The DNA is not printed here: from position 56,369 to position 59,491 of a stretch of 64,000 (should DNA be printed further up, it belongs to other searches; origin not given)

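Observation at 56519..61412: KaiC-KaiB wired directly to a c-di-GMP phosphodiesterase (no kaiA in the window): candidate undescribed timer or switch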

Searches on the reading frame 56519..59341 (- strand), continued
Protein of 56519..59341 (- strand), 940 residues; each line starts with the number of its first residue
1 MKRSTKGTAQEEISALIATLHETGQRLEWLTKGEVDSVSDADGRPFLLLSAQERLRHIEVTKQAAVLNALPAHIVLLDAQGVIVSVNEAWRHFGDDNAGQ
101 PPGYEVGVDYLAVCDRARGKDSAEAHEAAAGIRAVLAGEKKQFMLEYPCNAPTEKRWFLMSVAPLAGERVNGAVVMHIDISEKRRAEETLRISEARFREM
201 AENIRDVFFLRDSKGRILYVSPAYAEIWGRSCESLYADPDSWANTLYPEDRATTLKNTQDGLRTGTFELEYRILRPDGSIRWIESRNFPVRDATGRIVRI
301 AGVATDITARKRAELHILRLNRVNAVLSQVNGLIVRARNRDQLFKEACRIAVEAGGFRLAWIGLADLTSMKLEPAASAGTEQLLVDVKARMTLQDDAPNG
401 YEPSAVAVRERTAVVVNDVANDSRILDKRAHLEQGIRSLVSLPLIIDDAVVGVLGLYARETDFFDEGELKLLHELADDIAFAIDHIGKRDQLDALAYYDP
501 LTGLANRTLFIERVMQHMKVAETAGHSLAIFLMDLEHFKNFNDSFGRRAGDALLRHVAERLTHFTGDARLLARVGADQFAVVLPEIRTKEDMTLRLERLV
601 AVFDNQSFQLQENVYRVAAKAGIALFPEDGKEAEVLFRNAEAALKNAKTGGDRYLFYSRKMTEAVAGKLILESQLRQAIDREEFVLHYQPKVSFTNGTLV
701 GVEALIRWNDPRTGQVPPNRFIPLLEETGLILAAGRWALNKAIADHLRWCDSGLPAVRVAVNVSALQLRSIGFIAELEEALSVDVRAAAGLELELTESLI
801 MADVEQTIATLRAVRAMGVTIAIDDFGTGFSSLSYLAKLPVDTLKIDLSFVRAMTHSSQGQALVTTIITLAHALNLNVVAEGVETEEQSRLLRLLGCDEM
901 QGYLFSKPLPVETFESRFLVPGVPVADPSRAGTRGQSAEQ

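Call 14: find_encoding_contigs(protein=P0004, flank=8000, max_places=2)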
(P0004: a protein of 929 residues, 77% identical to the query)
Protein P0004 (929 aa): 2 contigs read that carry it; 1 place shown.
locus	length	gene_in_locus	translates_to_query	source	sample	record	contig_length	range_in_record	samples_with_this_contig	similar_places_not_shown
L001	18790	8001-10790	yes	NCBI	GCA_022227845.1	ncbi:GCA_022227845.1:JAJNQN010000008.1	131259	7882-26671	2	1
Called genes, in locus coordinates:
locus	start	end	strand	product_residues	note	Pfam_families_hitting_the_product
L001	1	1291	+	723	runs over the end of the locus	PF13328:HD_4, PF04607:RelA_SpoT, PF02824:TGS, PF19296:RelA_AH, PF28438:RelA_RIS, PF01842:ACT, PF13291:ACT_4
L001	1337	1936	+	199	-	PF13428:TPR_14 (weak), PF07719:TPR_2 (faint), PF13424:TPR_12 (faint), PF14559:TPR_19, PF13431:TPR_17 (faint)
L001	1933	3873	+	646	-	PF00270:DEAD (weak), PF13307:Helicase_C_2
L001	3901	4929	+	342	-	PF01142:TruD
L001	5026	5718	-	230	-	PF00814:TsaD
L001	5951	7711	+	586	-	PF23442:DUF7125 (faint), PF03796:DnaB_C (faint), PF06745:ATPase, PF13191:AAA_16 (faint), PF13245:AAA_19 (faint), PF13401:AAA_22 (faint), PF13481:AAA_25, PF06745:ATPase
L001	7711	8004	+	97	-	PF07689:KaiB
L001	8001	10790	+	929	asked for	PF08448:PAS_4, PF00989:PAS, PF08448:PAS_4, PF08447:PAS_3, PF01590:GAF, PF13185:GAF_2, PF00990:GGDEF, PF00563:EAL, +3 more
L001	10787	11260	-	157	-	PF00989:PAS, PF13188:PAS_8 (weak), PF08448:PAS_4 (weak), PF13426:PAS_9, PF08447:PAS_3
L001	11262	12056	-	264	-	PF00027:cNMP_binding, PF13545:HTH_Crp_2, PF00325:Crp (weak)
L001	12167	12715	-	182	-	PF01713:Smr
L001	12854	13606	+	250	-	PF01975:SurE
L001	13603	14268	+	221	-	PF01135:PCMT, PF13649:Methyltransf_25 (faint)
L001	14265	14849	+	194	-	PF09335:VTT_dom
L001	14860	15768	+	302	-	PF01476:LysM, PF01551:Peptidase_M23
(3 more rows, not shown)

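Call 15: find_encoding_contigs(protein=P0019, flank=8000, max_places=2)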
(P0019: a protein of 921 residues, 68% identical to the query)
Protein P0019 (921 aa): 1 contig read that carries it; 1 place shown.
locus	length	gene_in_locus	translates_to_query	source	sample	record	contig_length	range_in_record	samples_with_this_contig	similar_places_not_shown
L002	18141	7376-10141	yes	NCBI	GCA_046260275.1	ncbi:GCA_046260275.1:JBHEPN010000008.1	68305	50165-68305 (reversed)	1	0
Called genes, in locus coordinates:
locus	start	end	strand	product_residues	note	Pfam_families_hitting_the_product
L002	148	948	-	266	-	PF18421:Peptidase_M23_N, PF01551:Peptidase_M23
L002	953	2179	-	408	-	PF13742:tRNA_anti_2, PF01336:tRNA_anti-codon, PF02601:Exonuc_VII_L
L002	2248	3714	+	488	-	PF00478:IMPDH, PF03060:NMO (faint), PF00571:CBS, PF01070:FMN_dh (weak)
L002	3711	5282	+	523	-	PF00117:GATase, PF07722:Peptidase_C26, PF02540:NAD_synthase (faint), PF00958:GMP_synt_C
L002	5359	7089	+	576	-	PF00154:RecA_N (faint), PF03796:DnaB_C (faint), PF06745:ATPase, PF23442:DUF7125 (faint), PF07088:GvpD_P-loop (faint), PF13191:AAA_16 (faint), PF13481:AAA_25, PF06745:ATPase, +3 more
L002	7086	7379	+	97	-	PF07689:KaiB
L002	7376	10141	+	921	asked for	PF08448:PAS_4, PF00989:PAS, PF08448:PAS_4, PF08447:PAS_3, PF01590:GAF, PF13185:GAF_2, PF00990:GGDEF, PF00563:EAL, +3 more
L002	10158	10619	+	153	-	PF00383:dCMP_cyt_deam_1, PF14437:MafB19-deam, PF14439:Bd3614-deam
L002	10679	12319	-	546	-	-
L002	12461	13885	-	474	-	PF00497:SBP_bac_3, PF01464:SLT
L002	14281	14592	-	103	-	-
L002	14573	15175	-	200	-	PF12766:Pyridox_oxase_2, PF01243:PNPOx_N, PF10590:PNP_phzG_C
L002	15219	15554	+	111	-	PF08850:DUF1820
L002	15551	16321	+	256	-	PF23023:Anti-Pycsar_Apyc1, PF00753:Lactamase_B, PF12706:Lactamase_B_2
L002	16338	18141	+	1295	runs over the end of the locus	PF18076:FGAR-AT_N, PF18072:FGAR-AT_linker, PF02769:AIRS_C, PF22689:FGAR-AT_PurM_N-like, PF02769:AIRS_C, PF13507:GATase_5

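Call 16: find_encoding_contigs(protein=P0029, flank=8000, max_places=2)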
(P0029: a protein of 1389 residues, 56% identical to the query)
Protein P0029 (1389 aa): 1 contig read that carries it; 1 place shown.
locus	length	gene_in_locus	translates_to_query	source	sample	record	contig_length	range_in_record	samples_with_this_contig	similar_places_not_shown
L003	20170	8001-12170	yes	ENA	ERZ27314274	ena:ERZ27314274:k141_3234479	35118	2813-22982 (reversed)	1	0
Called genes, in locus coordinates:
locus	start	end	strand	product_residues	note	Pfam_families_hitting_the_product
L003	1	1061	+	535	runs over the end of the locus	PF20695:UbiD_N, PF01977:UbiD, PF20696:UbiD_C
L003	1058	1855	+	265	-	PF00005:ABC_tran, PF13304:AAA_21 (faint)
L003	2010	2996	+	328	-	PF13379:NMT1_2 (weak), PF16868:NMT1_3 (faint), PF12974:Phosphonate-bd, PF09084:NMT1, PF02621:VitK2_biosynth (faint)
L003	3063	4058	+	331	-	PF02826:2-Hacid_dh_C, PF00670:AdoHcyase_NAD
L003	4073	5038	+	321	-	PF13669:Glyoxalase_4 (faint), PF13468:Glyoxalase_3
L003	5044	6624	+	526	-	PF00890:FAD_binding_2, PF01266:DAO, PF03486:HI0933_like (faint), PF07992:Pyr_redox_2 (weak), PF12831:FAD_oxidored (weak)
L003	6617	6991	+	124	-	-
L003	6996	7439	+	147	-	PF13380:CoA_binding_2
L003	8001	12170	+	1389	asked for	PF07689:KaiB, PF08448:PAS_4, PF08447:PAS_3, PF00989:PAS, PF08448:PAS_4, PF13426:PAS_9, PF08448:PAS_4, PF13426:PAS_9, +15 more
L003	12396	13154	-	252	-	-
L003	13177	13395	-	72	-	-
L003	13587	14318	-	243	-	PF09335:VTT_dom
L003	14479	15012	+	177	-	-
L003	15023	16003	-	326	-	PF03401:TctC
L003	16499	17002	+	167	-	PF04542:Sigma70_r2, PF22029:PhyR_sigma2 (faint), PF08281:Sigma70_r4_2, PF04545:Sigma70_r4 (weak)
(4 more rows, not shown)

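Call 56: predict_structure(alignment_id=A1)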
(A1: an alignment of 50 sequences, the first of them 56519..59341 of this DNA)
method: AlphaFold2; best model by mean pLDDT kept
length: 940 residues; sequences in the alignment: 50
mean_pLDDT: 79.6   pTM: 0.40
mean pLDDT of the five models: 79.6, 78.4, 77.7, 74.5, 73.7
residues with pLDDT >= 90: 171; 70-90: 611; 50-70: 113; < 50: 45
segments of 3 or more residues with pLDDT < 50: 1-6, 395-400, 490-495, 662-664, 923-940
pLDDT, mean of each block of 10 residues (from residue 1): 49 69 71 70 70 70 71 86 85 65 70 83 85 88 85 77 77 88 78 76 81 87 90 90 89 87 83 91 91 83 88 78 76 72 88 88 80 80 52 48 78 89 79 86 88 90 86 86 67 57 84 87 86 86 80 88 84 89 81 74 71 79 86 84 80 66 51 78 90 88 90 81 78 89 92 87 82 86 90 81 74 90 75 69 89 80 80 89 88 91 85 88 42 33
secondary structure, 60 per line:
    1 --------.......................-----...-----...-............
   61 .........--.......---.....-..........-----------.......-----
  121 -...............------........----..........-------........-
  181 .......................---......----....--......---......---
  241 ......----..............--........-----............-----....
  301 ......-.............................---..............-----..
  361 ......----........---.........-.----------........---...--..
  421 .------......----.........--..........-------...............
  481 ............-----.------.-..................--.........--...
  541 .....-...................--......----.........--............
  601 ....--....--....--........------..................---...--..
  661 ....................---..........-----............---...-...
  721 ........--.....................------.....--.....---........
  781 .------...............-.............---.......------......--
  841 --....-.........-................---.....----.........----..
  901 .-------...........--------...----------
elements in order (helices of 4 or more, strands of 3 or more residues): H9-31 E37-39 E45-47 H49-69 E72-78 E82-86 H88-97 H110-115 H122-136 E143-150 E155-164 E172-179 H181-203 E207-212 E217-220 H223-228 H232-237 H241-245 H251-264 E267-274 E280-291 E297-306 H308-336 H340-353 E359-366 E371-378 H382-390 H403-410 E414-416 H428-433 E438-446 E449-458 H466-492 H507-524 E527-535 H538-545 H547-565 E571-573 E578-586 H589-604 E607-610 E613-616 E619-626 H633-650 E654-656 H659-680 E684-693 E699-710 E714-716 H718-728 H731-751 E758-762 H765-769 H773-781 E791-796 H797-802 H804-816 E820-826 H833-838 E843-846 H848-856 H858-873 E877-881 H886-894 E899-901 H911-919
